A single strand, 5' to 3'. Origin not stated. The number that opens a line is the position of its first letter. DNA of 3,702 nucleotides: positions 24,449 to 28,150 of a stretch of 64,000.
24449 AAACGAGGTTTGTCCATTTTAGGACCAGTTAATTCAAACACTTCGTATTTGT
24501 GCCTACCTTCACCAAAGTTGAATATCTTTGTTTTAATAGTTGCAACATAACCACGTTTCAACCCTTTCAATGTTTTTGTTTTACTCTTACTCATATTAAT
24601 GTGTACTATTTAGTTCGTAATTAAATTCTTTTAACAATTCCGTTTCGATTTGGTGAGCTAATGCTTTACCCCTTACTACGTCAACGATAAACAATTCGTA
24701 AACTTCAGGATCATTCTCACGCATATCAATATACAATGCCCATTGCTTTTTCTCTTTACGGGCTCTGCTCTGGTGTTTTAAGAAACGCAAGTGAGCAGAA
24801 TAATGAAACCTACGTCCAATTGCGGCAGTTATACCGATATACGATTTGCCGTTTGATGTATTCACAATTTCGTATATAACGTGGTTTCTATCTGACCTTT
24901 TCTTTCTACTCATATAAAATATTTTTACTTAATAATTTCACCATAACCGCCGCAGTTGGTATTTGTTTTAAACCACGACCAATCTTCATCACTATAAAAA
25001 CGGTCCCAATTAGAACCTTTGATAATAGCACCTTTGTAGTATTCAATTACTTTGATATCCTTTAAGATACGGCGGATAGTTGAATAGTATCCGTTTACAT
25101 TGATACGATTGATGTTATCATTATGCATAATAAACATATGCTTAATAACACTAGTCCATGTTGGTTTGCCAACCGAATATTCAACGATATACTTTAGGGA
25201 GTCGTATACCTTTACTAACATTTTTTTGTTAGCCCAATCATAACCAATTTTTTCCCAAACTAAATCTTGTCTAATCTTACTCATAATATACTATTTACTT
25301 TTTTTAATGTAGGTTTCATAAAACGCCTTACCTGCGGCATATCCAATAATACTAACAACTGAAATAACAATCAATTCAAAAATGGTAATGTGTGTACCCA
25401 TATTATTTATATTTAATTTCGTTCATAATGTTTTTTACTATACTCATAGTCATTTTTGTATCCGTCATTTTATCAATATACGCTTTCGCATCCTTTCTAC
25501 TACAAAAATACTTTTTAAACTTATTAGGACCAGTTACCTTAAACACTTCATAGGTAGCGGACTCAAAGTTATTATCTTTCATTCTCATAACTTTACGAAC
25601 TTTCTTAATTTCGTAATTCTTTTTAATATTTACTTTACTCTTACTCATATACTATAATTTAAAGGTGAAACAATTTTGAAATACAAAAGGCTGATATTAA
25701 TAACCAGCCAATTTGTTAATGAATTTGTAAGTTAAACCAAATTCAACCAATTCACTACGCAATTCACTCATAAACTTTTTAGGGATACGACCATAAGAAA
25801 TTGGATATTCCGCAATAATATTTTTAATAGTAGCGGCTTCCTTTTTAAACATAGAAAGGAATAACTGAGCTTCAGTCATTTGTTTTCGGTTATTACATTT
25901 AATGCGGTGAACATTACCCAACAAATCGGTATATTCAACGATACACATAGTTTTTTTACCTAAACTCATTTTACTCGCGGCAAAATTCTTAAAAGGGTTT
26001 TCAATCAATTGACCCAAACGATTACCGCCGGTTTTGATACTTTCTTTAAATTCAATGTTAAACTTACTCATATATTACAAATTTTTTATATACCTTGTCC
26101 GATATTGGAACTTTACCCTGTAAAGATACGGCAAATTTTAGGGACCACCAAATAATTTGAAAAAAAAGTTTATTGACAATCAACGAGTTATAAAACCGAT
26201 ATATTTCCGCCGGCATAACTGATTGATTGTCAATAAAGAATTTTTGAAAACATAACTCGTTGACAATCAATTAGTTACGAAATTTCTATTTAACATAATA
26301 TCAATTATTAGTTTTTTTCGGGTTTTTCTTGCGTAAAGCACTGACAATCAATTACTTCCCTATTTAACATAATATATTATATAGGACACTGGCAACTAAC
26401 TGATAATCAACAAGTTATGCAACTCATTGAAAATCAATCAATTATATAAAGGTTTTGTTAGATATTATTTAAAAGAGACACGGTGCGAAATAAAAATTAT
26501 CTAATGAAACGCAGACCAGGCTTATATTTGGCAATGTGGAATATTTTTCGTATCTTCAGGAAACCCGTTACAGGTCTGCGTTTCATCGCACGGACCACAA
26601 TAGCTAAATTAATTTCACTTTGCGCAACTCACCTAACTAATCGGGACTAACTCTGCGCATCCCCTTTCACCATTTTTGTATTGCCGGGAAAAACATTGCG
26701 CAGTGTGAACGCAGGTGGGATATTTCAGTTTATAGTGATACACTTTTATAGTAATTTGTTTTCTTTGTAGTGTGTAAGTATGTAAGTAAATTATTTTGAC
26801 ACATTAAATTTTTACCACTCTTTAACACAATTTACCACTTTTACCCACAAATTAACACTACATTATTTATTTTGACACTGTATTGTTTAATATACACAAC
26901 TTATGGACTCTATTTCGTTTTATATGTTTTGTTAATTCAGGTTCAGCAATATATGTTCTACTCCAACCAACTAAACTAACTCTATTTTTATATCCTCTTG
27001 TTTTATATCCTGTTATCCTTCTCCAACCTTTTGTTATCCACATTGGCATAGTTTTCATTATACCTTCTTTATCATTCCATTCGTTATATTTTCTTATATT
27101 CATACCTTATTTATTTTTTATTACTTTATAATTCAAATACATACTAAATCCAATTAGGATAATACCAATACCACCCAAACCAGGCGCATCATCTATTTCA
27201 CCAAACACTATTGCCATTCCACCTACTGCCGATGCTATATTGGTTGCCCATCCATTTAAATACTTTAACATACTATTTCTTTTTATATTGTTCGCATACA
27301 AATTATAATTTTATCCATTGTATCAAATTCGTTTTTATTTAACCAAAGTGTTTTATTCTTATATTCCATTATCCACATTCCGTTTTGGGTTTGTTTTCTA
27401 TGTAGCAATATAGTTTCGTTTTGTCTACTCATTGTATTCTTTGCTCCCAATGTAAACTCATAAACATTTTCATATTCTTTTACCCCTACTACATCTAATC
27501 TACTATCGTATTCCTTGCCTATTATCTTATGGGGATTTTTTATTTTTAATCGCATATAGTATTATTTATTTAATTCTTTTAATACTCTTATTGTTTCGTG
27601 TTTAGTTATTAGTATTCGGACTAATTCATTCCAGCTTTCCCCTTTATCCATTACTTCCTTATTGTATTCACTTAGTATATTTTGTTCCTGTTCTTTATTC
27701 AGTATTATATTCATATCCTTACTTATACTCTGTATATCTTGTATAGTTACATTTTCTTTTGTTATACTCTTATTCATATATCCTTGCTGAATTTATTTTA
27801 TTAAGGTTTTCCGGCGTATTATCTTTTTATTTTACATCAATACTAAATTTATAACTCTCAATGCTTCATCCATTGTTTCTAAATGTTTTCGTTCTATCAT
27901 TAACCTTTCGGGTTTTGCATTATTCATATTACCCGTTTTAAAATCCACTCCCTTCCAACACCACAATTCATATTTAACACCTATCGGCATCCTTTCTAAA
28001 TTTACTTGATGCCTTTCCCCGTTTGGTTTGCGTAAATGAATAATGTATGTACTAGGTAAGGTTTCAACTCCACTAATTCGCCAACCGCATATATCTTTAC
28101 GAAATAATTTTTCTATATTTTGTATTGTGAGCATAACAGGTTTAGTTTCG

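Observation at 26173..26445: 27-bp palindromic operator family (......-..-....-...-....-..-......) repeated about 14 times in four intergenic hubs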

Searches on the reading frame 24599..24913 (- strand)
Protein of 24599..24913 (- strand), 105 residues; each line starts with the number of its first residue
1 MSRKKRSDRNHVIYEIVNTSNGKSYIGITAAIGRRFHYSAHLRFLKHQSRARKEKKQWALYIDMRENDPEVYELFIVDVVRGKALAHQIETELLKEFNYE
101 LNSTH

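Call 62: search_protein_families(library=pfam, proteins=[window:24599-24913:-], max_evalue=1)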
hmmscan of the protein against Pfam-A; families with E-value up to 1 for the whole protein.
window:24599-24913:- (105 aa): 3 families
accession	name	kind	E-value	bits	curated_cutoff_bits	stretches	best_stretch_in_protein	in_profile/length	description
PF01541.30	GIY-YIG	-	2.6e-06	28.1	22.6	1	11-98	2-73/78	GIY-YIG catalytic domain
PF19835.5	SegE_GIY-YIG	-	0.006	17.2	25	1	11-62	18-61/123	Putative endonuclease segE, GIY-YIG domain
PF19239.5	GIY_YIG_domain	-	0.061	13.5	21.4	1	26-103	69-151/163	GIY-YIG domain-containing protein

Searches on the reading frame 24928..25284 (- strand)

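Call 62: search_protein_families(library=pfam, proteins=[window:24928-25284:-], max_evalue=1)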
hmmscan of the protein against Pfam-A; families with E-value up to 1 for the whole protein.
window:24928-25284:- (119 aa): 1 family
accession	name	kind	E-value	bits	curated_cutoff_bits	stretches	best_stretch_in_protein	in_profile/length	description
PF16017.11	BTB_3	-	0.19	12.1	22.3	1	24-89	3-71/106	BTB/POZ domain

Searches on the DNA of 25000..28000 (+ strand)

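Call 7: search_dna_similar(query=window:25000-28000:+, collection=phages, mode=distant)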
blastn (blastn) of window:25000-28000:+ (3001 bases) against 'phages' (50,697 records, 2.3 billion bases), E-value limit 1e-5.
No match.

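Call 41: search_rna_families(source=window, start=25900, end=27000, threshold=evalue, max_evalue=5)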
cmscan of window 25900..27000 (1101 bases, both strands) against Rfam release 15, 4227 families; matches with E-value up to 5: 4.
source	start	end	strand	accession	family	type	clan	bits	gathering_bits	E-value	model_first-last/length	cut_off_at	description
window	26163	26242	-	RF03692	MIR827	Gene; miRNA;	CL00143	29.8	65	0.0029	1-125/125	no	MIR827 microRNA precursor family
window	26160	26246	-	RF03664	MIR6288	Gene; miRNA;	-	25.3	74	0.022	1-92/92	no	MIR6288 microRNA precursor family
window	26169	26237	-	RF04128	MIR8562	Gene; miRNA;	-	21.7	211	0.2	1-242/242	no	MIR8562 microRNA precursor family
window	26264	26438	-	RF01582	RUF4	Gene; sRNA;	-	15.5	55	3.2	1-277/277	no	RNA of unknown function RUF4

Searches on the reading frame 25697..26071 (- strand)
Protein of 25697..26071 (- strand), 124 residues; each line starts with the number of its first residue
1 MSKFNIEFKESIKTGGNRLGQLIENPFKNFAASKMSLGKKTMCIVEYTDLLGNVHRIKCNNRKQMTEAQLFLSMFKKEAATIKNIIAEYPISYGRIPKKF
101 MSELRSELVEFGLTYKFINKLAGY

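Call 12: search_protein_families(library=pfam, proteins=[window:25697-26071:-], max_evalue=0.01)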
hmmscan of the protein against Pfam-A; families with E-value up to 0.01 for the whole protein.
window:25697-26071:- (124 aa): 0 families

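Call 13: search_protein_families(library=phrogs, proteins=[window:25697-26071:-], max_evalue=0.001)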
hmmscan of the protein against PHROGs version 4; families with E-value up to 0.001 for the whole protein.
window:25697-26071:- (124 aa): 0 families

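Call 62: search_protein_families(library=pfam, proteins=[window:25700-26071:-], max_evalue=1)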
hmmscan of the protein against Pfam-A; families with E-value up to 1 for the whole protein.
window:25700-26071:- (124 aa): 2 families
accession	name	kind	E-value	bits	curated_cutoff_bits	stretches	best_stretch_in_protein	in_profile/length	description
PF05043.19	Mga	-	0.061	14.4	21.1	1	64-115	15-65/87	Mga helix-turn-helix domain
PF08103.16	Antimicrobial_8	-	0.11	13.1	21.4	1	72-85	3-16/17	Uperin family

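Call 63: find_homologous_proteins(query=window:25700-26071:-, max_evalue=0.001)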
Query window:25700-26071:- (124 aa): 164 proteins with E <= 0.001 among 173 candidates; the best 120 are listed.
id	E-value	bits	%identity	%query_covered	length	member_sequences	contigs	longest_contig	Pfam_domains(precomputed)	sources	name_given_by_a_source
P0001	5.6e-70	251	92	100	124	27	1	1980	-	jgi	jgi:hypothetical protein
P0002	1.7e-68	246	90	100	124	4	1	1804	-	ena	-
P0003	4.5e-66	238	87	100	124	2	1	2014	-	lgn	-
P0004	7.8e-65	234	85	100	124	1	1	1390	-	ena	-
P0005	2.9e-63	229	82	100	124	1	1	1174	-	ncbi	-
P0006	3.6e-63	229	83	100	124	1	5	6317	-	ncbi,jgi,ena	jgi:hypothetical protein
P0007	2.2e-62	226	82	100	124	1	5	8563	-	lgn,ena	-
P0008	8.6e-62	224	83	100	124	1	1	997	-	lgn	-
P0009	1.7e-61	223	80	100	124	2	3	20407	-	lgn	-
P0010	5.5e-61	222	81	100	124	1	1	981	-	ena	-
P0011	5.5e-61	222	81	100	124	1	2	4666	-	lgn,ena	-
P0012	7.3e-61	221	81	100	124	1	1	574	-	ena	-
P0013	1.1e-60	221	81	100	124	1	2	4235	-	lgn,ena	-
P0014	1.2e-60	221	81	100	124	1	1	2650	-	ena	-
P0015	1.2e-60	221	81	100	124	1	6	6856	-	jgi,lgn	-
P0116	7.5e-50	186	68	100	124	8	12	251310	-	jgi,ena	jgi:hypothetical protein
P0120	8.0e-49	183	69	100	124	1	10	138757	-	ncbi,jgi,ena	jgi:hypothetical protein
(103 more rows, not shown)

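Call 66: find_encoding_contigs(protein=P0116, flank=4000, max_places=3)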
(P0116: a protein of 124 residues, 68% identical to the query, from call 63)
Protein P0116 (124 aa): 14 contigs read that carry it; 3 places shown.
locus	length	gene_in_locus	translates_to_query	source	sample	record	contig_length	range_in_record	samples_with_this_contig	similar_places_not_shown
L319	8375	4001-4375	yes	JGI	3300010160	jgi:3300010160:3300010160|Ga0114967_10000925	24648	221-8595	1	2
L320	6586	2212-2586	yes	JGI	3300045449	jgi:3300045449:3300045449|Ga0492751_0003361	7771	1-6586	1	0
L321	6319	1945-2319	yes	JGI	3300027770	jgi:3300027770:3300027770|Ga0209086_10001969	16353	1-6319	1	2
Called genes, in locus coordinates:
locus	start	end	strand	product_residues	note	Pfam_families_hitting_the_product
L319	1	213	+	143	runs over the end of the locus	?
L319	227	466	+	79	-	-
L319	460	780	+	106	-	-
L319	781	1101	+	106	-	-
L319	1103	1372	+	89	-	-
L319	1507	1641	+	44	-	-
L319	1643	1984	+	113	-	-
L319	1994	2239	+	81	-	-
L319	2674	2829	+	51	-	-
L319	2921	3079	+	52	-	-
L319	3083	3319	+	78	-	-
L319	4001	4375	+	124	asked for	-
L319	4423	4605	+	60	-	-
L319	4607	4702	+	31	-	-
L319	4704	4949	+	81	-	-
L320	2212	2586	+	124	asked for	-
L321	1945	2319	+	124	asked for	-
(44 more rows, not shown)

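Call 67: find_encoding_contigs(protein=P0120, flank=4000, max_places=3)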
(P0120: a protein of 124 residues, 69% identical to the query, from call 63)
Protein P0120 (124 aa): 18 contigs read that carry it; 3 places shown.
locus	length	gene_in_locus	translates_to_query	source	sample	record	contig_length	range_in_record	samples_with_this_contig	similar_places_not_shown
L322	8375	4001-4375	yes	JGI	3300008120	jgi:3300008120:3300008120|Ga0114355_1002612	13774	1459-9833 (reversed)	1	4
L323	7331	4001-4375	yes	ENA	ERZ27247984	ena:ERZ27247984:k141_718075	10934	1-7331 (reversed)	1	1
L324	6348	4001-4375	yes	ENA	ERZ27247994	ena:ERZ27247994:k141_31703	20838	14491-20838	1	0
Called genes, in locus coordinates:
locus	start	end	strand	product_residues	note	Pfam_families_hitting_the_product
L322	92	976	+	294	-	-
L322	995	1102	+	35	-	-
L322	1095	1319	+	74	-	-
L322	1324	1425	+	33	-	-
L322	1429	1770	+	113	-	-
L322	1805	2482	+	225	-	-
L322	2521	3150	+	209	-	-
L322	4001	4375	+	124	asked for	-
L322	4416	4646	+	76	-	-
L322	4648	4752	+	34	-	-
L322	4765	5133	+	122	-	-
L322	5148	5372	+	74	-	-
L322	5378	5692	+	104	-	PF01541:GIY-YIG (weak)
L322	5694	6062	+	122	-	-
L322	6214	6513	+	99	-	-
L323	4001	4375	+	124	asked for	-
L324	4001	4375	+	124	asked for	-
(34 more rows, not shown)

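Call 69: predict_structure(alignment_id=A2)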
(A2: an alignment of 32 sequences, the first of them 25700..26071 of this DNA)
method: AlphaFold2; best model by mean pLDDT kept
length: 124 residues; sequences in the alignment: 32
mean_pLDDT: 72.3   pTM: 0.51
mean pLDDT of the five models: 72.3, 70.8, 69.8, 68.3, 67.0
residues with pLDDT >= 90: 29; 70-90: 52; 50-70: 4; < 50: 39
segments of 3 or more residues with pLDDT < 50: 1-39
pLDDT, mean of each block of 10 residues (from residue 1): 37 42 43 43 76 85 86 88 90 90 92 91 89
secondary structure, 60 per line:
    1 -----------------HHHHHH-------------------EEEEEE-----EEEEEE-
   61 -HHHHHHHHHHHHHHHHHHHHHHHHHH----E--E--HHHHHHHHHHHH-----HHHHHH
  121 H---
elements in order: H18-23 E43-48 E54-59 H62-87 H98-109 H115-121

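Call 71: fold_search(model_id=the predicted structure, library=pdb)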
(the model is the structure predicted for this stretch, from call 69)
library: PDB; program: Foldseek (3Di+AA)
matches with E <= 10: 66; with E <= 0.001: 0
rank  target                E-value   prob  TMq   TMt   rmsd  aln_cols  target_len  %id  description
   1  3u88_A                1.1e+00  0.15  0.28  0.09  12.5        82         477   10  Crystal structure of human menin in complex with MLL1 and LEDGF (released 2012-02-15)
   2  9a5c_B                1.4e+00  0.10  0.23  0.14  21.0       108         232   16  Integrative model of GLPD-DNAD by crosslinking MS and deep learning (released 2024-09-18)
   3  9c3c_b                1.7e+00  0.10  0.19  0.10  12.2        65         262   11  Cryo-EM structure of native dystrophin-glycoprotein complex (DGC) (released 2024-10-23)
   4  3u88_B                2.3e+00  0.08  0.28  0.09  13.8        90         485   11  Crystal structure of human menin in complex with MLL1 and LEDGF (released 2012-02-15)
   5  8ig0_D                2.5e+00  0.05  0.20  0.08  12.1        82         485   13  Crystal structure of menin in complex with DS-1594b (released 2023-03-22)
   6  6yxx_Af               2.8e+00  0.02  0.13  0.12  18.7       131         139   13  State A of the Trypanosoma brucei mitoribosomal large subunit assembly intermediate (released 2020-10-14)
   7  6hix_Af               3.4e+00  0.02  0.14  0.14  17.9       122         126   15  Cryo-EM structure of the Trypanosoma brucei mitochondrial ribosome - This entry contains the large mitoribosomal subu (released 2018-09-26)
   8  2hvr_A                3.4e+00  0.01  0.14  0.08  16.1       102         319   19  Structure of T4 RNA Ligase 2 with Nicked 5'-Adenylated nucleic acid duplex containing a 3'-deoxyribonucleotide at the  (released 2006-10-17)
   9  7bul_MODEL_1_A        3.7e+00  0.07  0.25  0.20  11.4        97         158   10  Solution structure of the tandem PH and BSD1 domains of TFIIH p62 (released 2020-12-30)
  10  8yt8_B                3.7e+00  0.06  0.17  0.10  11.7        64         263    9  Cryo-EM structure of the dystrophin glycoprotein complex (released 2024-12-11)
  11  8ig0_A                3.9e+00  0.03  0.21  0.08  13.3        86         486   14  Crystal structure of menin in complex with DS-1594b (released 2023-03-22)
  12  7aoi_Af               3.9e+00  0.01  0.13  0.12  17.7       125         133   15  Trypanosoma brucei mitochondrial ribosome large subunit assembly intermediate (released 2020-12-02)
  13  8a5p_X                4.5e+00  0.06  0.15  0.32  14.6        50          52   16  Structure of Arp4-Ies4-N-actin-Arp8-Ino80HSA subcomplex (A-module) of Chaetomium thermophilum INO80 on curved DNA (released 2022-12-14)
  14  3gw6_B                4.8e+00  0.08  0.21  0.11  35.0        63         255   19  Intramolecular Chaperone (released 2010-02-02)
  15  6zm5_Y                4.8e+00  0.03  0.19  0.14  12.1        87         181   13  Human mitochondrial ribosome in complex with OXA1L, mRNA, A/A tRNA, P/P tRNA and nascent polypeptide (released 2021-01-13)
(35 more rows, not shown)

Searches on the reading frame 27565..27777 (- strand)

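Call 62: search_protein_families(library=pfam, proteins=[window:27565-27777:-], max_evalue=1)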
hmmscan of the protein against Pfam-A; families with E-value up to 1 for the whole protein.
window:27565-27777:- (71 aa): 1 family
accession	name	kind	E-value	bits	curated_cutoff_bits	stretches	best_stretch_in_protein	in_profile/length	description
PF02576.22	RimP_N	-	0.14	13.1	22.7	1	7-42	34-67/73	RimP N-terminal domain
